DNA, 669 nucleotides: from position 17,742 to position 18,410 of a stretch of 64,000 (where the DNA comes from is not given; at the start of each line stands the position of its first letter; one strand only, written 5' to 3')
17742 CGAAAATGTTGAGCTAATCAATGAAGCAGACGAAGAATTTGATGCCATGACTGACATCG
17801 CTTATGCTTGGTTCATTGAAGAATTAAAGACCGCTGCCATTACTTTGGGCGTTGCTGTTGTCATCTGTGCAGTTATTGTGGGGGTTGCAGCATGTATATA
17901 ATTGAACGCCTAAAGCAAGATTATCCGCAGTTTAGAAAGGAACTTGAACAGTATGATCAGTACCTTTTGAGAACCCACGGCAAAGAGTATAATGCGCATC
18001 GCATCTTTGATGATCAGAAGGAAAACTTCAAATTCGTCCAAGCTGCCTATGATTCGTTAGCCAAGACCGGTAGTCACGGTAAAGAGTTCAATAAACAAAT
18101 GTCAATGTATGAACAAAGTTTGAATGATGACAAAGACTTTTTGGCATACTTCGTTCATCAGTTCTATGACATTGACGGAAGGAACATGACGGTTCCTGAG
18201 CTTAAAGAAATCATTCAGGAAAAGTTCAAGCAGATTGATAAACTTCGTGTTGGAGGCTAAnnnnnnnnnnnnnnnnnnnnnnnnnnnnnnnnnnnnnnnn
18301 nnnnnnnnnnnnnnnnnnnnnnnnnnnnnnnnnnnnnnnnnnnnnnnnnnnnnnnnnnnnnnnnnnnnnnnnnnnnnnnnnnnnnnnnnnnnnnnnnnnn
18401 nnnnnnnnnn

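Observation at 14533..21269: Complete phage-encoded nicotinamide-to-NAD+ (Preiss-Handler) pathway: candidate counter-defence against NAD+-depleting immunity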

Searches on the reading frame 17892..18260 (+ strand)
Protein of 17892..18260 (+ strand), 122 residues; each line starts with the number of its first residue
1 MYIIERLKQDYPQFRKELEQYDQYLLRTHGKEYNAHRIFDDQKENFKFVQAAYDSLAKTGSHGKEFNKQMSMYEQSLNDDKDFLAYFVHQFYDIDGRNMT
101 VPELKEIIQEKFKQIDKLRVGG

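Call 3: search_protein_families(library=pfam, proteins=[window:17892-18260:+], max_evalue=0.01)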
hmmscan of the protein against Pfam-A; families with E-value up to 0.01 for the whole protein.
window:17892-18260:+ (122 aa): 0 families

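Call 84: search_protein_families(library=phrogs, proteins=[window:17892-18260:+], max_evalue=0.01)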
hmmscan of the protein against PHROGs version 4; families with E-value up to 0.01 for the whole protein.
window:17892-18260:+ (122 aa): 0 families

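Call 86: search_solved_structures(query=A4, max_evalue=1)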
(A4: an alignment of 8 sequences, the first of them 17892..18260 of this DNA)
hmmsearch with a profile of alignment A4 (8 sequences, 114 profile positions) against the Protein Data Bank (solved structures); distinct sequences matched with E-value up to 1: 8.
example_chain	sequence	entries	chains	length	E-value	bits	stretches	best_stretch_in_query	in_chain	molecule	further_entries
7jh6_A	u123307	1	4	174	0.081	16.7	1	7-109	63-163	Two-domain di-Zn(II) and porphyrin-binding protein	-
9u78_A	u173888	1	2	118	0.15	15.9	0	13-41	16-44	Single Chain Protein of De Novo Designed Helix Bundles-4EH2 with KDPV Loop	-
9ldy_A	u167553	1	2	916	0.3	14.8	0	57-92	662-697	Peptidase, M16 family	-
2nwv_A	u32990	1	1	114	0.32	14.8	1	15-63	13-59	XisI protein-like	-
2mxx_A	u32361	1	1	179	0.43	14.3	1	54-108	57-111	Amylase-binding protein AbpA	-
5ifg_A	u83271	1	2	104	0.45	14.3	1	9-60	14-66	mRNA interferase HigB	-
5ycl_B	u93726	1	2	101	0.46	14.3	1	9-60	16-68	mRNA interferase HigB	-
7fbc_A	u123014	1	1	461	0.83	13.4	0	55-105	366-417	Maltodextrin-binding protein,De novo design protein D22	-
